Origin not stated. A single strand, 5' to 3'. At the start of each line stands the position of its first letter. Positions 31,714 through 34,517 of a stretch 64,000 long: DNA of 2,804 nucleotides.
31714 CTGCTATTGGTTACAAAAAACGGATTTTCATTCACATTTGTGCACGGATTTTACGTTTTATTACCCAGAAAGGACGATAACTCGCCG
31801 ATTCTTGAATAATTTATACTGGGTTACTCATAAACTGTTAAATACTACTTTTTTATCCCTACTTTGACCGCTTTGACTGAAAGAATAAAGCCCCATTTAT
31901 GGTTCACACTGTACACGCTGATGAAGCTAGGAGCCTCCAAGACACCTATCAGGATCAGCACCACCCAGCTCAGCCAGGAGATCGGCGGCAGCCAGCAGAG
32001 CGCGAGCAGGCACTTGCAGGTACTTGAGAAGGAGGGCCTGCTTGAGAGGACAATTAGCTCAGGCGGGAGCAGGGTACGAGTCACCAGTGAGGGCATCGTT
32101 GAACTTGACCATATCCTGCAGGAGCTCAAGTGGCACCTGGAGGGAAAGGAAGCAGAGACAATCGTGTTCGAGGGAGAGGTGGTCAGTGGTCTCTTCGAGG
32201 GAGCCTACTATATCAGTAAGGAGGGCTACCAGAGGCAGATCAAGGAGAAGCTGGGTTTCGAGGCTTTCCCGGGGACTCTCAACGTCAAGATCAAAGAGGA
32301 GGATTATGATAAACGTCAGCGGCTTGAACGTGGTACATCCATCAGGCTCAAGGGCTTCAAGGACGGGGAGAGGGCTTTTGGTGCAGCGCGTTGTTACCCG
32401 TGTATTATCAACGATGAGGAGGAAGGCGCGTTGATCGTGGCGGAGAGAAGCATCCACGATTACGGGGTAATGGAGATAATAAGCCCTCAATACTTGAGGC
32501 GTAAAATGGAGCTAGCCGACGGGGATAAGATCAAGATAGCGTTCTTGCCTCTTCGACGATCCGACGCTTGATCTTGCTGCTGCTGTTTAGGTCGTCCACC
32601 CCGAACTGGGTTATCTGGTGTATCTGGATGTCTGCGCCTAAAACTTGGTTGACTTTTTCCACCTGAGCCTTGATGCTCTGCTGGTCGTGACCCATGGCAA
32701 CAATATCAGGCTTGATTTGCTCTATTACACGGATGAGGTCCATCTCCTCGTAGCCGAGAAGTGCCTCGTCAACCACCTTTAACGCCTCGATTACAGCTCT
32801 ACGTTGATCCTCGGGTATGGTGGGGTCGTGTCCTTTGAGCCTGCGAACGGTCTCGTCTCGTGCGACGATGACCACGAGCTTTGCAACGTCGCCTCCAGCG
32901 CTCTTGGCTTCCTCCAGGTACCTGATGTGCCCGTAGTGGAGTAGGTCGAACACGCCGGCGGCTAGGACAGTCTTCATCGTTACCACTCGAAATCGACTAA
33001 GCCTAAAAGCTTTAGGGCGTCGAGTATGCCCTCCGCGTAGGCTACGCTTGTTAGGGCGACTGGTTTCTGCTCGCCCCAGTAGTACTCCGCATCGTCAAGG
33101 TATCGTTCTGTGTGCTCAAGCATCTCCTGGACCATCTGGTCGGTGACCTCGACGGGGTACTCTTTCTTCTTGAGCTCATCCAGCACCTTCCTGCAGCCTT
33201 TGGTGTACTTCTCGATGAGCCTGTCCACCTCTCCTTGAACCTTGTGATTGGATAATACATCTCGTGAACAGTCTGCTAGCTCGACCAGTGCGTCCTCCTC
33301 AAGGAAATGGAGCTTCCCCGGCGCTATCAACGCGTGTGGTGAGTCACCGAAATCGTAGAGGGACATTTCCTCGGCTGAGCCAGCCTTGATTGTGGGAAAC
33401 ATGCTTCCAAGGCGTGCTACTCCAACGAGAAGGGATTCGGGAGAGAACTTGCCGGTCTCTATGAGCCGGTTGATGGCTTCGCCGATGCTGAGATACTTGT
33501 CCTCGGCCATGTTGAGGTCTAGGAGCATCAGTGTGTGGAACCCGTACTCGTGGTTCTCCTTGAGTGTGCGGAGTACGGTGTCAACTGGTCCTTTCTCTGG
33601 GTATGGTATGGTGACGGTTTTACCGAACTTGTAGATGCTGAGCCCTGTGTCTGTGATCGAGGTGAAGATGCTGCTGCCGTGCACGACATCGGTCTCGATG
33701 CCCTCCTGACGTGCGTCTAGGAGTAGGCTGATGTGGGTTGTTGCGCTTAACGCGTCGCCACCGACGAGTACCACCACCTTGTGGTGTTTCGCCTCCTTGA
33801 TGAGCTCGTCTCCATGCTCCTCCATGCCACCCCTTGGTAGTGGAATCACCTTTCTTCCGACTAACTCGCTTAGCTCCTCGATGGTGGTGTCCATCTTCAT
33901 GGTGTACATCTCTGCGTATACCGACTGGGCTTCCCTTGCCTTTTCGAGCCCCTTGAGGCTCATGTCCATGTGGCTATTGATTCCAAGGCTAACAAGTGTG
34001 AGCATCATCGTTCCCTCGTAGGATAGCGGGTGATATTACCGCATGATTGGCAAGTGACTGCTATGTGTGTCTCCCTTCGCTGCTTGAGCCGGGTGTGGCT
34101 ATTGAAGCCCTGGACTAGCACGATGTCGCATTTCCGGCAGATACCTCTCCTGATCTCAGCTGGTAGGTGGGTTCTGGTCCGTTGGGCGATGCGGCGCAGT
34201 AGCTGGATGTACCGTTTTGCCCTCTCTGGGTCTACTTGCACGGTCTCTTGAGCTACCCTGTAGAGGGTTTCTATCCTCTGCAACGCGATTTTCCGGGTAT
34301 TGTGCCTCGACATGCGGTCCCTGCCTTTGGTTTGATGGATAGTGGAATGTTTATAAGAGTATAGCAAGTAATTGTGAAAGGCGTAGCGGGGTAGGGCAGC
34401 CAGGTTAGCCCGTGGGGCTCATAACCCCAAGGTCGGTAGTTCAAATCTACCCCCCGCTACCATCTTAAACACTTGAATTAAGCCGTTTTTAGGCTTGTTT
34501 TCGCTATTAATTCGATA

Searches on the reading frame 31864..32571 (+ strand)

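Call 8: search_protein_families(library=pfam, proteins=[window:31864-32571:+], max_evalue=0.01)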
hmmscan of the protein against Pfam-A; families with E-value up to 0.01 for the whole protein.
window:31864-32571:+ (235 aa): 8 families
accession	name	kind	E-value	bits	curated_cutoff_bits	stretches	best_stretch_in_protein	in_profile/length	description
PF01982.22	CTP-dep_RFKase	-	5.3e-39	133.4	25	1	106-225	1-119/121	Domain of unknown function DUF120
PF12802.13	MarR_2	-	2.3e-06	28.1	27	1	18-70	10-60/61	MarR family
PF12840.13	HTH_20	-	1.2e-05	25.7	27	1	32-62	20-50/51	Helix-turn-helix domain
PF13545.12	HTH_Crp_2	-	0.00011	22.5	27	1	25-62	17-55/70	Crp-like helix-turn-helix domain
PF13412.12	HTH_24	-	0.0007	19.6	21.9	1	30-61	17-48/48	Winged helix-turn-helix DNA-binding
PF01047.28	MarR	-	0.0016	18.7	24.6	1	31-66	18-53/59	MarR family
PF01022.26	HTH_5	-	0.0031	17.8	22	1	33-61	18-46/47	Bacterial regulatory protein, arsR family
PF09339.16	HTH_IclR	-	0.007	16.6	22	0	31-62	19-50/52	IclR helix-turn-helix domain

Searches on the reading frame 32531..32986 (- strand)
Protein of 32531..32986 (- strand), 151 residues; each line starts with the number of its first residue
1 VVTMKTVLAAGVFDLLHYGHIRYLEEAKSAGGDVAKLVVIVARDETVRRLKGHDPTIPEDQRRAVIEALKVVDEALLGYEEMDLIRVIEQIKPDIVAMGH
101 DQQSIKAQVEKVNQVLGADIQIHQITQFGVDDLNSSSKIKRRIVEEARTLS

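Call 8: search_protein_families(library=pfam, proteins=[window:32531-32986:-], max_evalue=0.01)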
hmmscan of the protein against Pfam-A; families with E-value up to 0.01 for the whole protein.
window:32531-32986:- (151 aa): 2 families
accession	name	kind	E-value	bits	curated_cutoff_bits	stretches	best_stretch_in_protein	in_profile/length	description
PF01467.32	CTP_transf_like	-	2.6e-18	67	21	1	8-142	1-133/133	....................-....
PF06574.18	FAD_syn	-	0.0022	18.2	27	1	4-42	6-44/158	FAD synthetase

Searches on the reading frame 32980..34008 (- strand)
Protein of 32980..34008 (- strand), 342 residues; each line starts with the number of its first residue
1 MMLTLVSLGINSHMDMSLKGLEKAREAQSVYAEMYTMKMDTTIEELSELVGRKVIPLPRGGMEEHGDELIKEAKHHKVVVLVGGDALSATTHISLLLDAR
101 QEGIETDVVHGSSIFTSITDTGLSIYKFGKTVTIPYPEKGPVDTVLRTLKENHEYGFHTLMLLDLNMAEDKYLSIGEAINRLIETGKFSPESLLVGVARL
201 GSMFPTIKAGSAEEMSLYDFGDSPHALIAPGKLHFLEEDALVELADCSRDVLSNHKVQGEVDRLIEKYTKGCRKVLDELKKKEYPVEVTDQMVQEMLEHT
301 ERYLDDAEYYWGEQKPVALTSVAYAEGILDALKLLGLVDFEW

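Call 8: search_protein_families(library=pfam, proteins=[window:32980-34008:-], max_evalue=0.01)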
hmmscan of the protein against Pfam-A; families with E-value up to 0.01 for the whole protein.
window:32980-34008:- (342 aa): 2 families
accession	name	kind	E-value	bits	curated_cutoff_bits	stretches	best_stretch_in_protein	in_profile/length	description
PF00590.25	TP_methylase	-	5e-14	53.2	27.8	1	2-214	1-210/212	Tetrapyrrole (Corrin/Porphyrin) Methylases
PF04010.18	DUF357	-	2.2e-09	37.6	29.4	1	267-337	1-72/73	Protein of unknown function (DUF357)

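Call 11: find_encoding_contigs(protein=window:32980-34008:-, flank=10000, max_places=10)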
Protein window:32980-34008:- (342 aa): 9 contigs read that carry it; 7 places shown.
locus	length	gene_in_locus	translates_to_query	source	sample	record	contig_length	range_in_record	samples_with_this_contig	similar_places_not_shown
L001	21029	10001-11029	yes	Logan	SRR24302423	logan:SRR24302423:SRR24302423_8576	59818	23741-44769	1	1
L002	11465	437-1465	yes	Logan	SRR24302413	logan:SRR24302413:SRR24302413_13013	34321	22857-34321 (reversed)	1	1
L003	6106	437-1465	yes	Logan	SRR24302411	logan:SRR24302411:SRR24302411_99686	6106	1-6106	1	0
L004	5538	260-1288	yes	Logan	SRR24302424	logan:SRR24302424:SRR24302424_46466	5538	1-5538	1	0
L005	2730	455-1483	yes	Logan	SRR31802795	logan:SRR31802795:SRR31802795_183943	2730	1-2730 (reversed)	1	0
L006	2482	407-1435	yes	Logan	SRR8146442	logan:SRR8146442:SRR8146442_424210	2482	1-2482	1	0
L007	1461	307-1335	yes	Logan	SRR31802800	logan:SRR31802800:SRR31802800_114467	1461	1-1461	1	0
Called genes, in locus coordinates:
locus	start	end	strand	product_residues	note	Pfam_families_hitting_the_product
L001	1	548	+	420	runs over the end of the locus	PF00149:Metallophos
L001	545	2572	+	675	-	PF02463:SMC_N (weak), PF13476:AAA_23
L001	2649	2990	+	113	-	-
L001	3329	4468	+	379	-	PF00589:Phage_integrase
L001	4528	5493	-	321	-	PF00931:NB-ARC (weak), PF13191:AAA_16 (weak), PF13401:AAA_22, PF22703:Cdc6_lid (weak)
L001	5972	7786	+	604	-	PF01935:DUF87, PF00702:Hydrolase, PF13419:HAD_2, PF13242:Hydrolase_like (weak)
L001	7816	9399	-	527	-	-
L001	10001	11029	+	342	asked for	PF00590:TP_methylase, PF04010:DUF357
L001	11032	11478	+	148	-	PF01467:CTP_transf_like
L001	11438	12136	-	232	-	PF12802:MarR_2 (weak), PF12840:HTH_20 (faint), PF01982:CTP-dep_RFKase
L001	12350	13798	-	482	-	PF01139:RtcB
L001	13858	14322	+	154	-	PF25212:HVO_A0114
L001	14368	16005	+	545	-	PF07969:Amidohydro_3, PF01979:Amidohydro_1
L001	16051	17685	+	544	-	PF07969:Amidohydro_3, PF01979:Amidohydro_1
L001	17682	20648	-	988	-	-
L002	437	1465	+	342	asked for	PF00590:TP_methylase, PF04010:DUF357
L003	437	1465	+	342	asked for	PF00590:TP_methylase, PF04010:DUF357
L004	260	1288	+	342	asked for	PF00590:TP_methylase, PF04010:DUF357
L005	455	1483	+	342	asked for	PF00590:TP_methylase, PF04010:DUF357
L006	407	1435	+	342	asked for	PF00590:TP_methylase, PF04010:DUF357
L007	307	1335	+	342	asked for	PF00590:TP_methylase, PF04010:DUF357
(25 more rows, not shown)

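Call 14: find_related_loci(query=window:32980-34008:-, collection=genome_contigs, flank=10000)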
Query window:32980-34008:- (342 aa) in genome_contigs; peptide patterns used: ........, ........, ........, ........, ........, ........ (x = any residue, [..] = any of these).
63 stretches matched a pattern; 1 encode a relative of the query (tblastn E <= 1e-3); 1 distinct loci.
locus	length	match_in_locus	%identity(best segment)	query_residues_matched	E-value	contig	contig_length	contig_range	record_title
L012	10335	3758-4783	75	1-342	2e-176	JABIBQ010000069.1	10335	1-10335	MAG: Candidatus Bathyarchaeota archaeon isolate SI048_bin30 k141_1760958, whole genome shotgun sequence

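Call 36: find_related_loci(query=window:32980-34008:-, collection=metagenome_contigs, flank=10000)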
Query window:32980-34008:- (342 aa) in metagenome_contigs; peptide patterns used: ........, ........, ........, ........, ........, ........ (x = any residue, [..] = any of these).
130 stretches matched a pattern; 7 encode a relative of the query (tblastn E <= 1e-3); 7 distinct loci.
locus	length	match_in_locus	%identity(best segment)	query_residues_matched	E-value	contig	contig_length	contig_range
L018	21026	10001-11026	82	1-342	0e+0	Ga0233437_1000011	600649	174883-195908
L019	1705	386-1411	80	1-342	0e+0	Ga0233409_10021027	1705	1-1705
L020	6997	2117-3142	80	1-342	0e+0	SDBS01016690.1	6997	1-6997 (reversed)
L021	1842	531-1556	79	1-342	0e+0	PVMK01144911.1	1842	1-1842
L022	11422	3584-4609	75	1-342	6e-176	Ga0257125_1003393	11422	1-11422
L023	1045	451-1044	81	1-198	7e-114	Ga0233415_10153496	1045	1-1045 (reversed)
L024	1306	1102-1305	79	1-68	3e-31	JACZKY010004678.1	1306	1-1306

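Call 99: search_protein_families(library=pfam, proteins=[L012:124-3087:+, L018:7830-9446:+, L018:1446-4154:+, L018:5067-6248:+, L018:6477-7412:-], max_evalue=0.001)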
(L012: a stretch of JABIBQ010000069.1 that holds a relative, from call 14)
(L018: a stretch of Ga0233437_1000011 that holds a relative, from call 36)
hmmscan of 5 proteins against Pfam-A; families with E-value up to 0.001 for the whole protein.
L012:124-3087:+ (987 aa): 12 families
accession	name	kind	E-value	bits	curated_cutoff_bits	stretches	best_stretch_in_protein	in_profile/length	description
PF13185.12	GAF_2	-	3.2e-50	170.3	28.6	3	81-211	2-135/136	GAF domain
PF01590.32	GAF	-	5.3e-37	127.7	22.4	3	84-211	3-133/133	GAF domain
PF02518.31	HATPase_c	-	7.4e-28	97.7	26.4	1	877-986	2-110/111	Histidine kinase-, DNA gyrase B-, and HSP90-like ATPase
PF13492.12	GAF_3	-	1.4e-23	84.2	27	3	83-206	2-122/129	GAF domain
PF00512.31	HisKA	-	6.5e-16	58.6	26.9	1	764-831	2-66/66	His Kinase A (phospho-acceptor) domain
PF08448.16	PAS_4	-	7.5e-14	52.3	23.1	1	240-339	3-108/110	PAS fold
PF13426.13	PAS_9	-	1e-11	45.4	27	1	243-338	2-103/103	PAS domain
PF00989.32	PAS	-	5.9e-11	42.8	22.6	1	233-303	2-72/113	PAS fold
PF13188.13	PAS_8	-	1.4e-09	38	21.8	1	232-280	1-47/65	PAS domain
PF15714.11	SpoVT_C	-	1.4e-05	25.6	27.5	0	638-721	34-117/128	Stage V sporulation protein T C-terminal, transcription factor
PF11849.14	DUF3369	-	6.8e-05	23.6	27.2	0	35-66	136-167/168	Domain of unknown function (DUF3369)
PF13581.12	HATPase_c_2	-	0.00096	19.6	27.4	0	884-962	39-112/127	Histidine kinase-like ATPase domain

L018:7830-9446:+ (538 aa): 1 family
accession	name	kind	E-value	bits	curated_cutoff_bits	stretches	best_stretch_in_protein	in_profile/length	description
PF01564.23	Spermine_synth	-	3.2e-10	40.3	22.9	1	286-395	17-130/186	Spermine/spermidine synthase domain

L018:1446-4154:+ (902 aa): 10 families
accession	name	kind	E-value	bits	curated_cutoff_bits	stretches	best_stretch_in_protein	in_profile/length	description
PF13426.13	PAS_9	-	2.7e-45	153.3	27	3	270-370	2-103/103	PAS domain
PF00989.32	PAS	-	9.8e-31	106.5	22.6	3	259-368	1-113/113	PAS fold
PF02518.31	HATPase_c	-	6.2e-29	101.1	26.4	1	792-901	2-110/111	Histidine kinase-, DNA gyrase B-, and HSP90-like ATPase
PF08448.16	PAS_4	-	9.3e-29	100.3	23.1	3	265-373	1-110/110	PAS fold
PF13188.13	PAS_8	-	2.1e-22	78.6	21.8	2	385-436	3-54/65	PAS domain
PF00512.31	HisKA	-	1e-19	70.7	26.9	1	681-747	2-66/66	His Kinase A (phospho-acceptor) domain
PF08447.18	PAS_3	-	8.7e-18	64.8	25.6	2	37-115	4-83/89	PAS fold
PF13185.12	GAF_2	-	2e-10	41.4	28.6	1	516-649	1-136/136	GAF domain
PF01590.32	GAF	-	2.6e-09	38.1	22.4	1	519-648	2-133/133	GAF domain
PF13492.12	GAF_3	-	4.9e-07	30.7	27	1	519-650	2-129/129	GAF domain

L018:5067-6248:+ (393 aa): 1 family
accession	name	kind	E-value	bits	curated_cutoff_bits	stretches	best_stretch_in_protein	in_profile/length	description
PF04389.22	Peptidase_M28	-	2.9e-25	89.6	21.3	2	73-129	9-68/193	Peptidase family M28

L018:6477-7412:- (311 aa): 3 families
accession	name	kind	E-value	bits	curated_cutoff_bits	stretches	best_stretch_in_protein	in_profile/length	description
PF00382.24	TFIIB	-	8.2e-40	135.2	23.6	2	215-303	3-91/92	Transcription factor TFIIB repeat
PF08271.17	Zn_Ribbon_TF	-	3.5e-13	49.3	29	1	15-55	3-43/43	TFIIB zinc-binding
PF00134.28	Cyclin_N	-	1.6e-08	34.7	23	1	116-213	24-124/127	Cyclin, N-terminal domain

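Call 112: list_cluster_members(proteins=[window:32980-34008:-, window:39541-40680:-, window:34610-36193:+, P0002, P0192])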
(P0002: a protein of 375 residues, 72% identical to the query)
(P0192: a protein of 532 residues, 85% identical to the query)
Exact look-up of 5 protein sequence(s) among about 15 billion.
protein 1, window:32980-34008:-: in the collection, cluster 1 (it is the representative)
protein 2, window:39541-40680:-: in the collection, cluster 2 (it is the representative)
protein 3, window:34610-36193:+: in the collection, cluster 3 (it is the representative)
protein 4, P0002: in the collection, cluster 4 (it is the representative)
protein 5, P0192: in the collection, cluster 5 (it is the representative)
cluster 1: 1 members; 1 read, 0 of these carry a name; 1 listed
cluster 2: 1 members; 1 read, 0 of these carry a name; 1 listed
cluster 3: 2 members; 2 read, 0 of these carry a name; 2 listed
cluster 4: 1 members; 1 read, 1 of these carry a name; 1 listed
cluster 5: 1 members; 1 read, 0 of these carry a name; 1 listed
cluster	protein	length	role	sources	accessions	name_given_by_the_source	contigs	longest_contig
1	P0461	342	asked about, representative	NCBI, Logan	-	-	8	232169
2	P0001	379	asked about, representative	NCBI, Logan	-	-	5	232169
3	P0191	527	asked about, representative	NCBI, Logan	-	-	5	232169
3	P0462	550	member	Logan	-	-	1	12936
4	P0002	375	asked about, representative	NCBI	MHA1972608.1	MAG: tyrosine-type recombinase/integrase [Candidatus Hodarchaeales archaeon]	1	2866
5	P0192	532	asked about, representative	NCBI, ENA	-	-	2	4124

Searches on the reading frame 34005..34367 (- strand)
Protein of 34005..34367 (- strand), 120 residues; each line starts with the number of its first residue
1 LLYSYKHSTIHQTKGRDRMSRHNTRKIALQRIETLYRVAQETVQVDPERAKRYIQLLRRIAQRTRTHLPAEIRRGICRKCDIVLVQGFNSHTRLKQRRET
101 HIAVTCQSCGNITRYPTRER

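Call 8: search_protein_families(library=pfam, proteins=[window:34005-34367:-], max_evalue=0.01)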
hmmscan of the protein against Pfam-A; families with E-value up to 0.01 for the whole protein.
window:34005-34367:- (120 aa): 2 families
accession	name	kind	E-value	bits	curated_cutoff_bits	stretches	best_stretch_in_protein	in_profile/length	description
PF04032.22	Rpr2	-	2e-17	63.7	29.3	1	31-110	1-90/90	RNAse P Rpr2/Rpp21/SNM1 subunit domain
PF24042.1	DUF7351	-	0.00089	19.5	31.2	1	54-116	47-107/177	Domain of unknown function (DUF7351)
